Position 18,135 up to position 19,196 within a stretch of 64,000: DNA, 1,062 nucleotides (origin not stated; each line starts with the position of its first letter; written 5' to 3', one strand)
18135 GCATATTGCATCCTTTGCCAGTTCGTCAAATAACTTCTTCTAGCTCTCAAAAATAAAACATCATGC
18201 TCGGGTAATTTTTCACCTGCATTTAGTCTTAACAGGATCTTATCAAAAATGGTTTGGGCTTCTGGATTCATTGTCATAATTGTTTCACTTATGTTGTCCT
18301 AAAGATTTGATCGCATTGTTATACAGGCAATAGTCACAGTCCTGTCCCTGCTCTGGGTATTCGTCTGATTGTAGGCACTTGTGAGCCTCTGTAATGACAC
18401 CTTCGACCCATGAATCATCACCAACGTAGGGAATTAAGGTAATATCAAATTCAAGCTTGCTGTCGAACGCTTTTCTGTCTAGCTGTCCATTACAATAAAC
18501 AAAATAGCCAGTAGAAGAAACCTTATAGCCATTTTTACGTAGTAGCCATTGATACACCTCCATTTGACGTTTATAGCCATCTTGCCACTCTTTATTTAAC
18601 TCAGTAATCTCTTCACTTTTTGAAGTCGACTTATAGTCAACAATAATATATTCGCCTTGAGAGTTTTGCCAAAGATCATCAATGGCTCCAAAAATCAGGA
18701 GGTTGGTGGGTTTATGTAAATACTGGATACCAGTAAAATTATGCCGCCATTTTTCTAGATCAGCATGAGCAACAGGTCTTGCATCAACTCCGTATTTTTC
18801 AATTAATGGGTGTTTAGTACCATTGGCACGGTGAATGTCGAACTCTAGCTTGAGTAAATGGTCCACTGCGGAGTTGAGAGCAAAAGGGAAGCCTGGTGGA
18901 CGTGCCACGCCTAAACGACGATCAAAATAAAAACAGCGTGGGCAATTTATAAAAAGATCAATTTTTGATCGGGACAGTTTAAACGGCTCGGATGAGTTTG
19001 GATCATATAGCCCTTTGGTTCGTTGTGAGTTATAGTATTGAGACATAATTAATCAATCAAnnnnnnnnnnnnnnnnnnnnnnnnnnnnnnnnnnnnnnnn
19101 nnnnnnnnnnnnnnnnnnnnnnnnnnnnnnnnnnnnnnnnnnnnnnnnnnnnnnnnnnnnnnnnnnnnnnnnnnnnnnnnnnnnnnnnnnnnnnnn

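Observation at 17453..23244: Five-gene Gabija-like defence operon with an added Cas4-like Fe-S nuclease and two unknown small genes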

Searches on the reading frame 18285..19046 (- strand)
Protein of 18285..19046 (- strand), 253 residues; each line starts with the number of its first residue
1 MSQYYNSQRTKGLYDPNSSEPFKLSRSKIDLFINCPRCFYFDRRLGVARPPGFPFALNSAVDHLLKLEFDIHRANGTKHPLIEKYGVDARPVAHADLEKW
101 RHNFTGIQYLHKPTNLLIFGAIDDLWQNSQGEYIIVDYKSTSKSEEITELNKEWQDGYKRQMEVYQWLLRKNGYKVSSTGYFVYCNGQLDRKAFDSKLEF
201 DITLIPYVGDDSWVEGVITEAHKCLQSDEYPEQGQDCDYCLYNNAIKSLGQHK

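Call 3: search_protein_families(library=pfam, proteins=[window:18285-19046:-], max_evalue=0.1)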
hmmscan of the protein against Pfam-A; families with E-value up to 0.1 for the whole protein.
window:18285-19046:- (253 aa): 3 families
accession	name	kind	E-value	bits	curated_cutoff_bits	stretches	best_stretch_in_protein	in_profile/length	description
PF12705.13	PDDEXK_1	-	3e-14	54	22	1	105-244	120-244/247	PD-(D/E)XK nuclease superfamily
PF01930.23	Cas_Cas4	-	0.048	14.2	22.7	1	124-243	57-155/160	Domain of unknown function DUF83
PF12684.13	DUF3799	-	0.064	13.4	26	0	133-240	121-230/233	PDDEXK-like domain of unknown function (DUF3799)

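Call 4: search_protein_families(library=padloc, proteins=[window:18285-19046:-], max_evalue=0.1)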
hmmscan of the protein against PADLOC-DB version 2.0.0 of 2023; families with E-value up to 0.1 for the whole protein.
window:18285-19046:- (253 aa): 8 families
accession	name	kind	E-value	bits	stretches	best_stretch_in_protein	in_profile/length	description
PDLC01250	Cas4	-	6.8e-11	40.7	1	91-244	50-165/168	"CAS-I,CAS-II,CAS-III,CAS-IV,CAS-V,CAS-VI; acquisition_associated"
PDLC00943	Cas4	-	5.7e-10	37.4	1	122-244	71-176/180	CRISPR-associated protein Cas4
PDLC01447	Cas4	-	1.8e-09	36.3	1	24-244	5-155/161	"CAS-I,CAS-II,CAS-III,CAS-IV,CAS-V,CAS-VI; acquisition_associated"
PDLC00944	Cas4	-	1.9e-09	36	1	118-246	66-176/177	Cas4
PDLC02087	Cas4b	-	3.2e-05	22.1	1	115-244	71-186/189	-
PDLC01747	Cas1g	-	0.003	14.2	1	115-182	60-122/523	-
PDLC01611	Cas4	-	0.0048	15.2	1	124-243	56-153/158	"CAS-I,CAS-II,CAS-III,CAS-IV,CAS-V,CAS-VI; acquisition_associated"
PDLC02085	Cas4a2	-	0.029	12.7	1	133-242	71-157/166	-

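Call 5: search_protein_families(library=ncbifam, proteins=[window:18285-19046:-], max_evalue=0.1)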
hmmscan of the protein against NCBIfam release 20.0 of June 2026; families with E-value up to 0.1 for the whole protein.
window:18285-19046:- (253 aa): 4 families
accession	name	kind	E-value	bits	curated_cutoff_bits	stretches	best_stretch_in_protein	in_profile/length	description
TIGR00372.1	cas4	equivalog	2.1e-09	37.4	65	1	122-244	71-176/180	CRISPR-associated protein Cas4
TIGR02785.1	addA_Gpos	equivalog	0.0037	15.1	707.65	1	111-182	1152-1223/1234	helicase-exonuclease AddAB subunit AddA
NF010485.0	PRK13909.1-2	equivalog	0.0049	15.1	650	1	124-185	849-899/909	RecB-like helicase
TIGR02784.1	addA_alphas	equivalog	0.005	15.2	860.75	1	113-171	1062-1116/1138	double-strand break repair helicase AddA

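Call 11: find_homologous_proteins(query=window:18285-19046:-)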
Query window:18285-19046:- (253 aa): 8000 proteins with E <= 0.001 among 8000 candidates; the best 120 are listed.
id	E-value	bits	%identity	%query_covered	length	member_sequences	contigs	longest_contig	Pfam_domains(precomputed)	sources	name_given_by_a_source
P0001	3.9e-174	595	99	100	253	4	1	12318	PF12705.14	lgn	-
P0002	1.8e-166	570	94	100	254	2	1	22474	PF12705.14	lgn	-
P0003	3.9e-154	530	87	98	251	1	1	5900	PF12705.14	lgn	-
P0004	7.7e-154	529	87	98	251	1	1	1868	PF12705.14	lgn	-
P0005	3.1e-153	527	87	98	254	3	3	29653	PF12705.14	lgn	-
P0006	2.6e-152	524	86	98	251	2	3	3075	PF12705.14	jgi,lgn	-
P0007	3.6e-152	523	85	100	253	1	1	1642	PF12705.14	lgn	-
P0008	5.9e-152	522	87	98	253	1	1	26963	PF12705.14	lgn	-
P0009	3.7e-151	520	84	98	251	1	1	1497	PF12705.14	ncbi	-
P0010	1.7e-150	518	86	98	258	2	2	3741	PF12705.14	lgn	-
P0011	3.8e-150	517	84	98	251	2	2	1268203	PF12705.14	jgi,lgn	jgi:hypothetical protein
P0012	7.1e-150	516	84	100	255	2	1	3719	PF12705.14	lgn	-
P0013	2.3e-149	514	83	98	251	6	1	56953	PF12705.14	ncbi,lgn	-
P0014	2.4e-149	514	87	96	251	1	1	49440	PF12705.14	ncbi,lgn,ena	-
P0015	2.8e-149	514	83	100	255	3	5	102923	PF12705.14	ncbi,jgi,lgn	jgi:CRISPR/Cas system-associated exonuclease Cas4 (RecB family)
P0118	4.7e-139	480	79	100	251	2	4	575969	PF12705.14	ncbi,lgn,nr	ncbi:MAG: PD-(D/E)XK nuclease family protein [Candidatus Andersenbacteria bacterium]|nr:PD-(D/E)XK n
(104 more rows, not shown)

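Call 16: find_encoding_contigs(protein=P0011, flank=8000, max_places=2)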
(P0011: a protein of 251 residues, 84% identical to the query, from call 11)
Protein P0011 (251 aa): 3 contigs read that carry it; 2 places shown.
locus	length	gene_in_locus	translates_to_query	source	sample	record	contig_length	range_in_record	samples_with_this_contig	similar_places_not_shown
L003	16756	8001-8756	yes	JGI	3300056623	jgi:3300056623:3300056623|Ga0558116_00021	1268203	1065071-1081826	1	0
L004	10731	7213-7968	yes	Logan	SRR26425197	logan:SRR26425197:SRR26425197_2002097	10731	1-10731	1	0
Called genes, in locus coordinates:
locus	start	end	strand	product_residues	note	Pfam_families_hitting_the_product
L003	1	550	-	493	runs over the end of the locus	PF11074:DUF2779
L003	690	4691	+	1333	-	PF04851:ResIII, PF18766:SWI2_SNF2 (faint), PF07669:Eco57I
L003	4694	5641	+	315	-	-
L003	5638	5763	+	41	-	-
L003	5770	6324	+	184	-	-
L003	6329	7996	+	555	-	PF13245:AAA_19, PF01443:Viral_helicase1 (faint), PF00580:UvrD-helicase, PF13361:UvrD_C (weak), PF13538:UvrD_C_2 (faint)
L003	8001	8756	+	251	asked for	PF12705:PDDEXK_1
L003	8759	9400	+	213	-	-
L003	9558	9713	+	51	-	-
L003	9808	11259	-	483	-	PF00239:Resolvase, PF07508:Recombinase, PF13408:Zn_ribbon_recom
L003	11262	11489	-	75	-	-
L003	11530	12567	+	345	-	PF00665:rve, PF13683:rve_3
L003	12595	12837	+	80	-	PF13560:HTH_31 (weak), PF01381:HTH_3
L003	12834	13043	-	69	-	-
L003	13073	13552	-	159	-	PF13091:PLDc_2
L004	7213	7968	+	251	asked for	PF12705:PDDEXK_1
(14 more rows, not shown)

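Call 17: find_encoding_contigs(protein=P0118, flank=8000, max_places=2)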
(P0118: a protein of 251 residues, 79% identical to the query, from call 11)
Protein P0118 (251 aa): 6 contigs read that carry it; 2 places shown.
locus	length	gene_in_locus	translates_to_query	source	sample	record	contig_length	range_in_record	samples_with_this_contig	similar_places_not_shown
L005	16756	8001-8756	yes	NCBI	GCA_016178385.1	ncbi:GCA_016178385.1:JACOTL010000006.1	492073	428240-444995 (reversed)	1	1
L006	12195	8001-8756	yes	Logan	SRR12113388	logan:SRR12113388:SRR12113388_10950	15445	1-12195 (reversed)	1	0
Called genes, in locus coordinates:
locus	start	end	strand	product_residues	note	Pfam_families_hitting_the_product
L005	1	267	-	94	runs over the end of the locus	-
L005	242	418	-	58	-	-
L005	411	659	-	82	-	PF18903:DUF5659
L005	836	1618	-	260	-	-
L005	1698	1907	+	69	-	PF00376:MerR (weak), PF12728:HTH_17, PF13411:MerR_1 (weak)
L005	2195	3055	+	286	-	-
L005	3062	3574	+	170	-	-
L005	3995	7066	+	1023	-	PF02384:N6_Mtase, PF20473:MmeI_Mtase, PF07669:Eco57I, PF12950:TaqI_C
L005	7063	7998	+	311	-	PF14088:DUF4268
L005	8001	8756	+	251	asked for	PF12705:PDDEXK_1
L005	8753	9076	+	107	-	-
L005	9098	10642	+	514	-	-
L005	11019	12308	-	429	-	PF00239:Resolvase, PF07508:Recombinase, PF13408:Zn_ribbon_recom (weak)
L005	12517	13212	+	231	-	PF09414:RNA_ligase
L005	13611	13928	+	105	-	-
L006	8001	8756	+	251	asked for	PF12705:PDDEXK_1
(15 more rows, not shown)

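Call 20: find_related_loci(query=window:18285-19046:-, collection=genome_contigs, flank=10000)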
Query window:18285-19046:- (253 aa) in genome_contigs; peptide patterns used: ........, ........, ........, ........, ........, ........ (x = any residue, [..] = any of these).
339 stretches matched a pattern; 310 encode a relative of the query (tblastn E <= 1e-3); the best 80 are kept; 80 distinct loci.
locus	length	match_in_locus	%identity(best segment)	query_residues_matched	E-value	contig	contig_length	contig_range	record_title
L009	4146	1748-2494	86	1-249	8e-156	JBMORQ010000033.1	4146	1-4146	MAG: Patescibacteria group bacterium isolate Betzabe_MAG184 MAG184_33, whole genome shotgun sequence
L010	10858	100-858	83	1-253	3e-150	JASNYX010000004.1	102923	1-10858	MAG: Patescibacteria group bacterium isolate PATE-7 HKU-EGSB-PATE-7_4, whole genome shotgun sequence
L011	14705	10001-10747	83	1-249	2e-149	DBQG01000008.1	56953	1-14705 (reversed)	MAG TPA_asm: Patescibacteria group bacterium UBA1400 UBA1400_contig_9720, whole genome shotgun sequence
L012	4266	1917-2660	82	1-248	4e-148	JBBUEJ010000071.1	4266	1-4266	MAG: Patescibacteria group bacterium isolate H51-bin093_1 H51_bin093_1_000000000071, whole genome shotgun sequence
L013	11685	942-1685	83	1-248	8e-145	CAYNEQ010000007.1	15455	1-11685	MAG TPA_asm: uncultured Gammaproteobacteria bacterium isolate SRP135725_co3_214 genome assembly, contig: NODE_3988_lengt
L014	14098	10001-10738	83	1-246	1e-144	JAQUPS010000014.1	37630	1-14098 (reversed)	MAG: Patescibacteria group bacterium isolate STD1_31 NODE_2148_length_37630_cov_7.867317_Sandtown_D1, whole genome shotg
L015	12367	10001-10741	83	1-247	2e-143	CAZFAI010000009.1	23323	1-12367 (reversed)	MAG TPA_asm: uncultured Gammaproteobacteria bacterium isolate binchicken_co39_529 genome assembly, contig: NODE_5296_len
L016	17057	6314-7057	82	1-248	4e-143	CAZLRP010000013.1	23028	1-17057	MAG TPA_asm: uncultured Candidatus Saccharibacteria bacterium isolate binchicken_co220_141 genome assembly, contig: NODE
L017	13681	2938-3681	81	1-248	9e-143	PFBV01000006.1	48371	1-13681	MAG: Candidatus Magasanikbacteria bacterium CG10_big_fil_rev_8_21_14_0_10_36_32 CG10_8_21_14_0.10_scaffold_701_c, whole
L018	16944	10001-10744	81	1-248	2e-142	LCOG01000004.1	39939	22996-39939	MAG: Parcubacteria group bacterium GW2011_GWA2_47_26 UX98_C0004, whole genome shotgun sequence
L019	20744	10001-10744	81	1-248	3e-142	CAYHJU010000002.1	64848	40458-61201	MAG TPA_asm: uncultured Candidatus Saccharibacteria bacterium isolate ERP119705_co13_682 genome assembly, contig: NODE_5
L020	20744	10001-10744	81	1-248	9e-142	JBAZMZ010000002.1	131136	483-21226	MAG: Candidatus Paceibacterota bacterium isolate SO_2017_LW4_55 scaffold_425_c1_LW137-91_2017, whole genome shotgun sequ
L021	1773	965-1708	81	1-248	3e-153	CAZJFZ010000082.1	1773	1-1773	MAG TPA_asm: uncultured Candidatus Saccharibacteria bacterium isolate SRP062349_co1_170 genome assembly, contig: NODE_44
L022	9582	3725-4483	79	1-253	1e-141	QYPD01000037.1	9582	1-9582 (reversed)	MAG: Spirochaetia bacterium isolate PowLak16_MAG37 c_000000046513, whole genome shotgun sequence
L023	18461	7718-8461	81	1-248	1e-141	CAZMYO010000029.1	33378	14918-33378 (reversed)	MAG TPA_asm: uncultured Gammaproteobacteria bacterium isolate binchicken_co203_87 genome assembly, contig: k141_569852,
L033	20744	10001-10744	79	1-248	3e-139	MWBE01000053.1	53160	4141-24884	MAG: Parcubacteria group bacterium ADurb.Bin326 BWY53_contig000053, whole genome shotgun sequence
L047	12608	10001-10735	79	1-245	1e-136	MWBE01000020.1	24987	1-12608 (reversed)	MAG: Parcubacteria group bacterium ADurb.Bin326 BWY53_contig000020, whole genome shotgun sequence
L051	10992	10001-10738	79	1-246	3e-136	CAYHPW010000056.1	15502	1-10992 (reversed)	MAG TPA_asm: uncultured Bacteriovoracaceae bacterium isolate ERP119705_co14_164 genome assembly, contig: NODE_4257_lengt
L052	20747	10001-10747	78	1-249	2e-136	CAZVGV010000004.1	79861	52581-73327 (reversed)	MAG TPA_asm: uncultured Gammaproteobacteria bacterium isolate SRP219642_co6_390 genome assembly, contig: NODE_152_length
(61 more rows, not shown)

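Call 29: search_solved_structures(query=window:18285-19046:-, max_evalue=1, show_alignments=2)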
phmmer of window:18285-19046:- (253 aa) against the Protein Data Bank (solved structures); distinct sequences matched with E-value up to 1: 0.

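Call 50: predict_structure(alignment_id=A3)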
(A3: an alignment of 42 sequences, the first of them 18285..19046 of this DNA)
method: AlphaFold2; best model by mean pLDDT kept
length: 253 residues; sequences in the alignment: 42
mean_pLDDT: 72.2   pTM: 0.71
mean pLDDT of the five models: 72.2, 69.7, 63.9, 61.7, 59.9
residues with pLDDT >= 90: 59; 70-90: 83; 50-70: 64; < 50: 47
segments of 3 or more residues with pLDDT < 50: 1-7, 49-57, 91-104, 189-198
pLDDT, mean of each block of 10 residues (from residue 1): 46 84 89 86 69 36 56 69 51 43 62 91 76 81 71 87 94 92 69 48 85 97 93 72 65 49
secondary structure, 60 per line:
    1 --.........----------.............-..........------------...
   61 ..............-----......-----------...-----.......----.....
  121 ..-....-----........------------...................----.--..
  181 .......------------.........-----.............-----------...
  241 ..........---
elements in order: H3-11 E22-25 H26-34 H36-45 H58-74 H80-85 E105-111 E116-122 E124-127 E133-140 H153-171 E179-187 E200-208 H214-226 H238-250

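Call 53: search_protein_representatives(protein=window:18285-19046:-)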
Query: 253 residues. Proteins with E-value up to 0.001 (for the whole library): 2078; up to 1e-10: 1178; up to 1e-30: 323. The best 150 are listed.
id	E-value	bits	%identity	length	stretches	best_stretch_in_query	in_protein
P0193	1.1e-101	356.0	43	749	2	21-246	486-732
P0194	8.4e-91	320.3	56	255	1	1-247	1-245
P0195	1.0e-86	306.9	55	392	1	13-242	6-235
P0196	1.2e-85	303.5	59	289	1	10-226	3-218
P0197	6.7e-81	287.9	53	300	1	2-241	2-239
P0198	5.8e-80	284.8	54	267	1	20-245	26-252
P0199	1.6e-78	280.1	51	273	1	8-246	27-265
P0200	2.8e-77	276.0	50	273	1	19-247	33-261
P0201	1.6e-76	273.5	52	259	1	9-252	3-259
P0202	3.0e-76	272.6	49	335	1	2-247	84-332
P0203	3.6e-76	272.4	51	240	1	13-247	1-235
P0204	4.5e-76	272.1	49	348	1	9-245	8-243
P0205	5.2e-75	268.6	52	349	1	3-235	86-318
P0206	1.7e-74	266.9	49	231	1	21-248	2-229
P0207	1.9e-74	266.7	53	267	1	20-242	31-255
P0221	3.9e-66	239.5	47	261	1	10-242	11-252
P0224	1.3e-65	237.8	47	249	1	9-248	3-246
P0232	1.2e-63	231.3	45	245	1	5-244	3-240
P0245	3.8e-61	223.1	42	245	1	5-243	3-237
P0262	2.5e-57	210.6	39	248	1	7-246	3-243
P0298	4.1e-51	190.2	37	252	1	11-250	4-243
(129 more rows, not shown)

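Call 54: list_cluster_members(proteins=[P0194, P0198, P0199, P0201, P0221, P0224, P0232, P0245, P0262, P0298])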
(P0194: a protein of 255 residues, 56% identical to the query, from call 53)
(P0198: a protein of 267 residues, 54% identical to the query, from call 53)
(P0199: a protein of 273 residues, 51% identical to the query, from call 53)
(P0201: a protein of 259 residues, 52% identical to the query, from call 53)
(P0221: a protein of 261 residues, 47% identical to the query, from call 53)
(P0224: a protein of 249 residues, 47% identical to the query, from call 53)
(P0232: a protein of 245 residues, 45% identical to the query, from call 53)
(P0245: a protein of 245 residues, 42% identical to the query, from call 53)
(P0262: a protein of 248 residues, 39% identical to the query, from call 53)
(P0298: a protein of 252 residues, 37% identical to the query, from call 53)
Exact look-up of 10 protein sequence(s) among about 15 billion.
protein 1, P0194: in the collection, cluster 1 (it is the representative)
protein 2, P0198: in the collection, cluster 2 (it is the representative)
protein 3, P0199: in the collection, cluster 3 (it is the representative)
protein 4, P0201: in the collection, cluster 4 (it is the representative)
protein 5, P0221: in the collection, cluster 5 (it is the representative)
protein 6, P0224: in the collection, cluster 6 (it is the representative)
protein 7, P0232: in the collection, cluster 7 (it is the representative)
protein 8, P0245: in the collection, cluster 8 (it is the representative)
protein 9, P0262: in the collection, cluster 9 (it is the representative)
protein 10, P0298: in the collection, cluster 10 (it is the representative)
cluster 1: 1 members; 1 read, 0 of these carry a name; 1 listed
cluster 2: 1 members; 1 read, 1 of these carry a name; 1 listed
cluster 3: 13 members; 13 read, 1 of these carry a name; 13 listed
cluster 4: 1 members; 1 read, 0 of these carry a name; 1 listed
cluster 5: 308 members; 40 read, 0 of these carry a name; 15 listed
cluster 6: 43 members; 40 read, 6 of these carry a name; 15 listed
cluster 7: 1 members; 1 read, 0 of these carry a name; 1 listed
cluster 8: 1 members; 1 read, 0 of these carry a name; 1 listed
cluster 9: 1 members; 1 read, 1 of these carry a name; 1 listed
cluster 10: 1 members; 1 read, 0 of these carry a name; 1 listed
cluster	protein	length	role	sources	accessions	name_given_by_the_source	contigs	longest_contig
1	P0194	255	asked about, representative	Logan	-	-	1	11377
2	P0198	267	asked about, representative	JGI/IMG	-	hypothetical protein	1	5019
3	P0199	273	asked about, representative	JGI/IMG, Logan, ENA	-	CRISPR/Cas system-associated exonuclease Cas4 (RecB family)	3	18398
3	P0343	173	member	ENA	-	-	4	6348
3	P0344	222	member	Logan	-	-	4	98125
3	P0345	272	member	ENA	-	-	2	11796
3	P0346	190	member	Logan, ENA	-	-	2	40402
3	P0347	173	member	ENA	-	-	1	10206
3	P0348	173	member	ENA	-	-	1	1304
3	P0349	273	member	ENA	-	-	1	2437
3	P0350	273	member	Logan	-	-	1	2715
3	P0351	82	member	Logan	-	-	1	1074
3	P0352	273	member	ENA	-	-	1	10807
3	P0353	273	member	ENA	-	-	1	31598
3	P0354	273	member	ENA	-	-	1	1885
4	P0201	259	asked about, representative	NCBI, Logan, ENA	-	-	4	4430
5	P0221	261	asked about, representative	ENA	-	-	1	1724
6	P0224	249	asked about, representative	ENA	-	-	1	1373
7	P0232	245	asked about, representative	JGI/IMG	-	-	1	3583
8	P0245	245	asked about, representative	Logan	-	-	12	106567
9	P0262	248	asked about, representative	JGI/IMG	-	CRISPR/Cas system-associated exonuclease Cas4 (RecB family)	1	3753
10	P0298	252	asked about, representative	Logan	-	-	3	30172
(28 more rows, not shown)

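Call 56: find_related_loci(query=window:18285-19046:-, collection=viral_contigs, flank=10000)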
Query window:18285-19046:- (253 aa) in viral_contigs; peptide patterns used: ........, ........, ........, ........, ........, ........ (x = any residue, [..] = any of these).
4 stretches matched a pattern; 4 encode a relative of the query (tblastn E <= 1e-3); 4 distinct loci.
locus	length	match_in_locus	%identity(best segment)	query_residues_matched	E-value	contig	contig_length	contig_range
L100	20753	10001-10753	84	1-251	1e-150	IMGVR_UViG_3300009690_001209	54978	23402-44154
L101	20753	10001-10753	84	1-251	1e-150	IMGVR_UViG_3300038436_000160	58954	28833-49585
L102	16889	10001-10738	78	1-246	2e-136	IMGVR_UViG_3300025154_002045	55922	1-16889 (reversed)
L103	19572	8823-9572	61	1-251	2e-114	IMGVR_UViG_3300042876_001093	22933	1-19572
